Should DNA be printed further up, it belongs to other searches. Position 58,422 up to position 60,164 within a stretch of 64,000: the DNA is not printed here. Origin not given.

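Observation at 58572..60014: ALDH-superfamily member lacking both the catalytic Cys and the general-base Glu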

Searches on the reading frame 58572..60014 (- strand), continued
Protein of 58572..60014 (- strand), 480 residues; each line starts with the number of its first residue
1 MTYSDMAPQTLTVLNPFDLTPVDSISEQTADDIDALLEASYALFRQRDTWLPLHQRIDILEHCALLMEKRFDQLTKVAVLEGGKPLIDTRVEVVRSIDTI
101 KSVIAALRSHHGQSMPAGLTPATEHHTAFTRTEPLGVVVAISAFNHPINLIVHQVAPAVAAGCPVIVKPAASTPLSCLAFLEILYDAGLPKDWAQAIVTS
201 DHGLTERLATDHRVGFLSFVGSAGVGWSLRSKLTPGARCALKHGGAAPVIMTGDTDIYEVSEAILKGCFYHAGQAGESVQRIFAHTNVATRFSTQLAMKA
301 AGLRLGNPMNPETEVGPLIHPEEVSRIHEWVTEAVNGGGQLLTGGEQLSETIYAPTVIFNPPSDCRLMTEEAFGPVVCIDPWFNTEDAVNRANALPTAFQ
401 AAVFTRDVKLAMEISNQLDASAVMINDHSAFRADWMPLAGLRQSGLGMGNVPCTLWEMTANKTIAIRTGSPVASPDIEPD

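Call 16: find_encoding_contigs(protein=P0012, flank=8000, max_places=2)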
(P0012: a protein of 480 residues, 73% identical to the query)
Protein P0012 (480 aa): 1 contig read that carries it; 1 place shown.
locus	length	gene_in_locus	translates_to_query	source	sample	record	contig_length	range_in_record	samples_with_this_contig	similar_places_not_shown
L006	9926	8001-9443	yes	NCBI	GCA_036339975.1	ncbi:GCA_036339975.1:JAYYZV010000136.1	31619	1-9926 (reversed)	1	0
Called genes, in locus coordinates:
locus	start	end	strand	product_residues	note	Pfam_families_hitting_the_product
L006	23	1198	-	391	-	PF07690:MFS_1, PF12832:MFS_1_like (weak), PF13347:MFS_2 (weak), PF00083:Sugar_tr (weak), PF13347:MFS_2 (weak), PF07690:MFS_1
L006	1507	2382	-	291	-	PF13344:Hydrolase_6, PF00702:Hydrolase (weak), PF13242:Hydrolase_like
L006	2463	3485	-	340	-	PF13365:Trypsin_2, PF00595:PDZ (faint), PF13180:PDZ_2, PF17820:PDZ_6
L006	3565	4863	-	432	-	PF00501:AMP-binding, PF14535:AMP-binding_C_2 (weak)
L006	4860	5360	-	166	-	PF01047:MarR, PF12802:MarR_2 (weak)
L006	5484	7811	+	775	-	PF01494:FAD_binding_3, PF00724:Oxidored_FMN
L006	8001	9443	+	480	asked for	PF00171:Aldedh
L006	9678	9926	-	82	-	PF07372:DUF1491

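Call 17: find_encoding_contigs(protein=P0127, flank=8000, max_places=2)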
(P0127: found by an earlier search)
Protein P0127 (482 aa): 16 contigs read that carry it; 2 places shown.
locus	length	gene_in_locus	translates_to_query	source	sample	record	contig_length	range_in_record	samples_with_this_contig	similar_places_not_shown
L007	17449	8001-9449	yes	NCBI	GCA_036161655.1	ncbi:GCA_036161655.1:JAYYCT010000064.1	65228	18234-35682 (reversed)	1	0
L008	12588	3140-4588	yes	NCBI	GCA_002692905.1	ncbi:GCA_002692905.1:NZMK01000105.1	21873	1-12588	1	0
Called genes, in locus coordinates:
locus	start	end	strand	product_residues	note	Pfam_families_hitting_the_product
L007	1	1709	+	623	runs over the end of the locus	PF06213:CobT, PF11775:CobT_C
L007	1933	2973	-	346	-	PF03401:TctC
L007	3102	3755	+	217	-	PF00881:Nitroreductase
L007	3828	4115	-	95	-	PF00830:Ribosomal_L28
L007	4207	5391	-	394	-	PF07690:MFS_1, PF12832:MFS_1_like (faint), PF13347:MFS_2 (weak), PF00083:Sugar_tr (weak), PF05977:MFS_3 (faint), PF07690:MFS_1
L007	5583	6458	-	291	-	PF13344:Hydrolase_6, PF00702:Hydrolase (weak), PF13242:Hydrolase_like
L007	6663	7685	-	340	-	PF13365:Trypsin_2, PF00595:PDZ (weak), PF13180:PDZ_2, PF17820:PDZ_6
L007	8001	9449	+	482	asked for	PF00171:Aldedh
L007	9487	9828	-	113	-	PF07372:DUF1491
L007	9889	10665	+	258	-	PF00106:adh_short, PF08659:KR, PF01370:Epimerase (faint), PF13561:adh_short_C2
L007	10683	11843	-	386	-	PF02353:CMAS, PF01728:FtsJ (faint), PF13489:Methyltransf_23, PF13847:Methyltransf_31, PF08241:Methyltransf_11, PF08242:Methyltransf_12, PF13649:Methyltransf_25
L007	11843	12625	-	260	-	PF07103:DUF1365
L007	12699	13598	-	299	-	PF03446:NAD_binding_2 (weak), PF07991:KARI_N (weak), PF09130:DUF1932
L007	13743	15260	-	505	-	PF00089:Trypsin, PF13365:Trypsin_2, PF00595:PDZ, PF13180:PDZ_2, PF17820:PDZ_6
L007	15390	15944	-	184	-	PF01844:HNH, PF14279:HNH_5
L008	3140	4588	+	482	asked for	PF00171:Aldedh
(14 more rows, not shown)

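Call 21: find_related_loci(query=A1, collection=genome_contigs, flank=9000)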
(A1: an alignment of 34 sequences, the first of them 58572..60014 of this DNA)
Query A1 (480 aa) in genome_contigs; peptide patterns used: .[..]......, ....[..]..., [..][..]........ (x = any residue, [..] = any of these).
600 stretches matched a pattern (row limit reached: there are more); 587 encode a relative of the query (tblastn E <= 1e-3); the best 80 are kept; 80 distinct loci.
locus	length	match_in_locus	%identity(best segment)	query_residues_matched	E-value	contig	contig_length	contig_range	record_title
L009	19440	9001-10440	71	1-480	0e+0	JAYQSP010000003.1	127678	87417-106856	MAG: Alphaproteobacteria bacterium isolate SD3109_NP_metabta_bins_sspec.tsv.241 contig_16581_pilon, whole genome shotgun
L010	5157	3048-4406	57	10-462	2e-174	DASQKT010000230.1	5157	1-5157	MAG TPA_asm: Skermanella sp. isolate SMAG_U11919 k141_2203766, whole genome shotgun sequence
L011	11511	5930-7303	54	11-468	1e-168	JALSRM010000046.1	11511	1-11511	MAG: Gammaproteobacteria bacterium isolate 356-308_metabat1_scaf2bin.068 356-308_scaffold_3635_c1, whole genome shotgun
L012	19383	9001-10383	56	10-470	3e-169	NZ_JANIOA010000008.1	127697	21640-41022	Sedimenticola hydrogenitrophicus strain SB48 8, whole genome shotgun sequence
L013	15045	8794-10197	56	1-468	1e-167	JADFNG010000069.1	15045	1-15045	MAG: Proteobacteria bacterium isolate B61T3L11 B61T3L11_NODE3881, whole genome shotgun sequence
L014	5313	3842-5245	54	1-468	5e-170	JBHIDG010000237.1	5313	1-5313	MAG: Woeseia sp. isolate Baj_3_bin.14 NODE_4322_length_5313_cov_5.051160, whole genome shotgun sequence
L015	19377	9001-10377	55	10-468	4e-167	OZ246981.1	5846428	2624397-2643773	MAG: Woeseiaceae bacterium isolate 5a46694a-b1d3-4e4a-b91f-6d53a03b0b9f genome assembly, chromosome: 1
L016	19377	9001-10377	54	10-468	8e-167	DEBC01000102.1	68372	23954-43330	MAG TPA_asm: Alphaproteobacteria bacterium UBA2966 UBA2966_contig_43601, whole genome shotgun sequence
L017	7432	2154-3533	54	9-468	3e-166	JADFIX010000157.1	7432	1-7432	MAG: Planctomycetota bacterium isolate B3T1B8 B3T1B8_NODE21355, whole genome shotgun sequence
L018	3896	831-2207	54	10-468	5e-172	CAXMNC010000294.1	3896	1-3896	MAG: Acidiferrobacterales bacterium isolate 07C-BC-St02_bin.17.orig genome assembly, contig: k141_4249229, whole genome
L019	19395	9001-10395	52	3-468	5e-165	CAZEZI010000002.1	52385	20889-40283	MAG TPA_asm: uncultured Thioalkalispiraceae bacterium isolate SRP128015_co3_350 genome assembly, contig: NODE_402_length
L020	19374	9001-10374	53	11-468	4e-165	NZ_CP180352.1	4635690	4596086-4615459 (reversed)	MAG: Minwuia sp. isolate contig_746 chromosome, complete genome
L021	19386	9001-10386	55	7-468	3e-165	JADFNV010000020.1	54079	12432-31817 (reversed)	MAG: Proteobacteria bacterium isolate B65T1B8 B65T1B8_NODE787, whole genome shotgun sequence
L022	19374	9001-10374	53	11-468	8e-165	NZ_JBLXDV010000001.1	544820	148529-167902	MAG: Minwuia sp. isolate ES20-17 S20maxbin_out.039RE.5K@1, whole genome shotgun sequence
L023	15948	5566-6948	52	8-468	1e-164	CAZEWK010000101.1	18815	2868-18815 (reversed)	MAG TPA_asm: uncultured Rhodospirillaceae bacterium isolate SRP092796_co2_683 genome assembly, contig: k141_1091516, who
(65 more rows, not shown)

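Call 23: search_protein_families(library=ncbifam, proteins=[L002:7618-9276:+, L011:7328-8836:+, L006:5484-7811:+, L006:3565-4863:-], max_evalue=0.00001)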
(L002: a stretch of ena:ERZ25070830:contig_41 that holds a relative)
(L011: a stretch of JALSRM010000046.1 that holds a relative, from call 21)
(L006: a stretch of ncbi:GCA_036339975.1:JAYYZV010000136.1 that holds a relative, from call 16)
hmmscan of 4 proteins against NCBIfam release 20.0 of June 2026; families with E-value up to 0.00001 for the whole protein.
L002:7618-9276:+ (552 aa): 53 families (the best 25 are shown)
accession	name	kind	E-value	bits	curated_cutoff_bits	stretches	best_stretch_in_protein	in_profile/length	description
NF006187.0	PRK08322.1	equivalog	3.1e-224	745.5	509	1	1-550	2-546/548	acetolactate synthase large subunit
NF006378.0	PRK08617.1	equivalog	5e-146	487.3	510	1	2-545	9-550/556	acetolactate synthase AlsS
TIGR02418.1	acolac_catab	equivalog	2.2e-134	448.9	551.1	1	4-542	2-538/539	acetolactate synthase AlsS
TIGR00118.1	acolac_lg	equivalog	1.4e-126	423.2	538.35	1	1-538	1-539/557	biosynthetic-type acetolactate synthase large subunit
NF004919.0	PRK06276.1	equivalog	4e-122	408.5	866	1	1-538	1-543/582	acetolactate synthase large subunit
NF006524.0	PRK08978.1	equivalog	3.2e-116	388.8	738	1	1-538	1-529/548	acetolactate synthase 2 catalytic subunit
NF004710.0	PRK06048.1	equivalog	7.1e-112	374.7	976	1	1-538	8-542/561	acetolactate synthase large subunit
NF006052.0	PRK08199.1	subfamily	3.7e-109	365.5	539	1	3-537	10-541/559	thiamine pyrophosphate protein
NF005651.0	PRK07418.1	subfamily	1.1e-105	354.2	942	1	5-538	23-564/617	acetolactate synthase large subunit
NF005824.0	PRK07710.1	equivalog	1.1e-104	350.9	976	1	2-538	18-553/573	acetolactate synthase large subunit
NF005860.0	PRK07789.1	equivalog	8.1e-101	338.2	881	1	3-530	36-575/615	acetolactate synthase large subunit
NF006377.0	PRK08611.1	equivalog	1.4e-99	334.3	742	1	2-537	5-533/576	pyruvate oxidase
NF005228.0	PRK06725.1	equivalog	6.1e-99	331.8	991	1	4-538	19-550/571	acetolactate synthase large subunit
NF005058.0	PRK06466.1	equivalog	8.1e-99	331.6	951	1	3-537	6-551/574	acetolactate synthase 3 large subunit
NF006319.0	PRK08527.1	equivalog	2.8e-98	329.8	905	1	1-538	4-543/565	acetolactate synthase large subunit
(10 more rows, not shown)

L011:7328-8836:+ (502 aa): 1 family
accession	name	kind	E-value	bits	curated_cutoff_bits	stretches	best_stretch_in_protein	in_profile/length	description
NF008730.0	PRK11750.1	equivalog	2.7e-39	134.4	1047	1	144-468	860-1166/1490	glutamate synthase large subunit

L006:5484-7811:+ (775 aa): 36 families (the best 25 are shown)
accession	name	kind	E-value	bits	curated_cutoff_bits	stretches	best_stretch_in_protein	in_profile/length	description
NF006101.0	PRK08255.1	equivalog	0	1050.3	1078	1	1-762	1-764/768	bifunctional salicylyl-CoA 5-hydroxylase/oxidoreductase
NF010047.0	PRK13523.1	equivalog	1.4e-88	297.2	431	1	396-736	5-328/339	NADPH dehydrogenase NamA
NF053547.1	violacein_VioD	equivalog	2.1e-58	197.9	620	1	2-344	1-343/372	flavin-dependent violacein biosynthesis monooxygenase VioD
TIGR03997.1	mycofact_OYE_2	equivalog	2.2e-56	191.5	793.15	1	396-730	2-329/645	mycofactocin system FadH/OYE family oxidoreductase 2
NF041087.1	bile_acid_BaiCD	equivalog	3e-55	187.5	825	1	396-730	4-330/642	bile acid Fe-S flavoenzyme BaiCD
NF007899.0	PRK10605.1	subfamily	4.8e-42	144.5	403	1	396-724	6-333/365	N-ethylmaleimide reductase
NF045599.1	bili_reduct_long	exception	8.5e-41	139.9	750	1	396-730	1-333/641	bilirubin reductase, long form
NF045592.1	bili_reduct_N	equivalog_domain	1.6e-40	139.4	425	1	396-730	2-332/363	bilirubin reductase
NF005313.0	PRK06847.1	subfamily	9.1e-22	77.5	372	1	2-333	6-353/375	hypothetical protein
NF005243.0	PRK06753.1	equivalog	3.3e-20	72.3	365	2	1-146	1-159/374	hypothetical protein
TIGR03996.1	mycofact_OYE_1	hypoth_equivalog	1.3e-19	70.2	627.9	1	410-730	16-324/633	mycofactocin system FadH/OYE family oxidoreductase 1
NF005720.0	PRK07538.1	subfamily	2e-16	59.9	400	1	104-319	133-356/418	hypothetical protein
NF005566.0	PRK07236.1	subfamily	1.7e-14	53.5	333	0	2-151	8-166/386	hypothetical protein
NF033623.1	urate_HpxO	equivalog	2.6e-12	46.3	500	1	257-319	271-334/381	FAD-dependent urate hydroxylase HpxO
NF005788.0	PRK07608.1-3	equivalog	4.5e-11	42.1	478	1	119-323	146-345/388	UbiH/UbiF family hydroxylase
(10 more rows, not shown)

L006:3565-4863:- (432 aa): 7 families
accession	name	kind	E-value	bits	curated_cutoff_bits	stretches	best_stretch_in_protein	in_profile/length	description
NF041878.1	paak_haloarch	equivalog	6.7e-51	173.2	700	1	10-417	9-415/427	phenylacetate--CoA ligase PaaK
TIGR02155.1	PA_CoA_ligase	equivalog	7.8e-48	163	646.3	1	10-431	4-422/422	phenylacetate--CoA ligase PaaK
NF053551.1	FlxY_rubin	equivalog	7.8e-42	143.5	520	1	10-431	5-424/424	flexirubin biosynthesis putative acyl-CoA ligase FlxY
NF045666.1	DVU1553_fam_AMP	equivalog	9.1e-34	117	300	1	9-309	18-312/331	DVU_1553 family AMP-dependent CoA ligase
NF041217.1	BagE_FevW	exception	4.4e-31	108.3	800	1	44-415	35-393/424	bagremycin/ferroverdin synthetase BagE/FevW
TIGR03335.1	F390_ftsA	equivalog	6.5e-25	87.7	458.7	1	54-385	57-388/445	coenzyme F390 synthetase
NF004837.0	PRK06187.1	subfamily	1.3e-07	30.3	476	0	91-243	179-324/531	long-chain-fatty-acid--CoA ligase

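Call 25: find_related_loci(query=window:58572-60014:-, collection=metagenome_contigs, flank=6000)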
Query window:58572-60014:- (480 aa) in metagenome_contigs; peptide patterns used: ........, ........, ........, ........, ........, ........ (x = any residue, [..] = any of these).
141 stretches matched a pattern; 2 encode a relative of the query (tblastn E <= 1e-3); 2 distinct loci.
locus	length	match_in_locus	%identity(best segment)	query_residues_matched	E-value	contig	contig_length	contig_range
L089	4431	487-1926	100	1-480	0e+0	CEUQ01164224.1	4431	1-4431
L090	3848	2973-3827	27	5-292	3e-23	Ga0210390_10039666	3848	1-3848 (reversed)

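Call 30: find_encoding_contigs(protein=P0053, flank=7000, max_places=1)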
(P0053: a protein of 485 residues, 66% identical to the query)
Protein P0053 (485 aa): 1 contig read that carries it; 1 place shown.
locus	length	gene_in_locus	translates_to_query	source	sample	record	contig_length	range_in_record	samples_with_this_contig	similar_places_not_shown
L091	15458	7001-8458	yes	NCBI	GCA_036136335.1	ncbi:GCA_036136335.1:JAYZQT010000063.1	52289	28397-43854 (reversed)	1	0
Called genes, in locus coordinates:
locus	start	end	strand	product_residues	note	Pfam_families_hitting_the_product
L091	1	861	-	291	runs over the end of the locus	PF00702:Hydrolase (faint), PF13344:Hydrolase_6, PF13242:Hydrolase_like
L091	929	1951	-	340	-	PF13365:Trypsin_2, PF00595:PDZ (weak), PF13180:PDZ_2, PF17820:PDZ_6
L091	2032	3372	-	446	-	PF00501:AMP-binding, PF14535:AMP-binding_C_2 (weak)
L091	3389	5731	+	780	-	PF03486:HI0933_like (faint), PF01494:FAD_binding_3, PF00724:Oxidored_FMN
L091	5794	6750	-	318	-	PF02754:CCG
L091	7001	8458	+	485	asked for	PF00171:Aldedh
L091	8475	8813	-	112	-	PF07372:DUF1491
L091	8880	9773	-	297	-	PF02826:2-Hacid_dh_C (weak), PF03446:NAD_binding_2 (weak), PF07991:KARI_N (weak), PF09130:DUF1932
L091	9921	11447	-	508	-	PF00089:Trypsin, PF13365:Trypsin_2, PF00595:PDZ, PF13180:PDZ_2, PF17820:PDZ_6, PF00595:PDZ (weak)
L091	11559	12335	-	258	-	PF05050:Methyltransf_21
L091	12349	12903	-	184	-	PF01844:HNH, PF14279:HNH_5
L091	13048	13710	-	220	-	PF02230:Abhydrolase_2, PF00561:Abhydrolase_1 (weak), PF12697:Abhydrolase_6 (faint), PF00326:Peptidase_S9 (faint), PF01738:DLH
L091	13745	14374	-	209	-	PF00730:HhH-GPD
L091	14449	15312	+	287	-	PF00749:tRNA-synt_1c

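Call 31: find_encoding_contigs(protein=P0032, flank=7000, max_places=1)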
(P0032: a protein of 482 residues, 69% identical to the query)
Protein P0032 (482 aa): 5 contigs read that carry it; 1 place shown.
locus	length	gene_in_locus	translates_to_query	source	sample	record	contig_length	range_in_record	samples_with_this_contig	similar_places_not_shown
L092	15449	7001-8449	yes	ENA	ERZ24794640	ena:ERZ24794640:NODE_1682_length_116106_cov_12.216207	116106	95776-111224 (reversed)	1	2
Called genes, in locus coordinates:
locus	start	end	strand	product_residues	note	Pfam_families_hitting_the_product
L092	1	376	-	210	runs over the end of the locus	PF00484:Pro_CA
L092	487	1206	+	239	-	PF01738:DLH, PF00326:Peptidase_S9 (faint)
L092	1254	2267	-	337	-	-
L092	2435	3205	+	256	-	PF00753:Lactamase_B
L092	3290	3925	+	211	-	PF07588:DUF1554 (faint)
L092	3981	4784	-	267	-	PF00561:Abhydrolase_1, PF12697:Abhydrolase_6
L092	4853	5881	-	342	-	PF00561:Abhydrolase_1, PF12697:Abhydrolase_6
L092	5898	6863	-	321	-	PF02754:CCG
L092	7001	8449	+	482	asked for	PF00171:Aldedh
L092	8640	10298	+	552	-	PF02776:TPP_enzyme_N, PF00205:TPP_enzyme_M, PF02775:TPP_enzyme_C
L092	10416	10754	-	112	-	PF07372:DUF1491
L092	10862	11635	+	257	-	PF00106:adh_short, PF08659:KR, PF01370:Epimerase (weak), PF13561:adh_short_C2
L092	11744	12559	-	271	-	PF00596:Aldolase_II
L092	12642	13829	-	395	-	PF02353:CMAS, PF13489:Methyltransf_23, PF08241:Methyltransf_11, PF08242:Methyltransf_12, PF13649:Methyltransf_25, PF13847:Methyltransf_31 (weak)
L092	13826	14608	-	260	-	PF07103:DUF1365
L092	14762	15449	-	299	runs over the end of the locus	PF03446:NAD_binding_2 (weak), PF07991:KARI_N (weak), PF09130:DUF1932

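Call 32: find_encoding_contigs(protein=P0061, flank=7000, max_places=1)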
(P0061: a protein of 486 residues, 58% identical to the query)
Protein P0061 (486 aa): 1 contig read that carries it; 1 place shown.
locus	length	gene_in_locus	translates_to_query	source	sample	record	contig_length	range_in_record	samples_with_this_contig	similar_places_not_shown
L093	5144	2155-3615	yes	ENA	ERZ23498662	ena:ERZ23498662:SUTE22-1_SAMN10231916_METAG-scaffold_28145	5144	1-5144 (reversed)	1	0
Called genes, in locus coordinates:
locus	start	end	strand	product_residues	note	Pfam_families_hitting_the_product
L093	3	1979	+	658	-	?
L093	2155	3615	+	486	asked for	PF00171:Aldedh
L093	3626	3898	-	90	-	PF07372:DUF1491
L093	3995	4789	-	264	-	-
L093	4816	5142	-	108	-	?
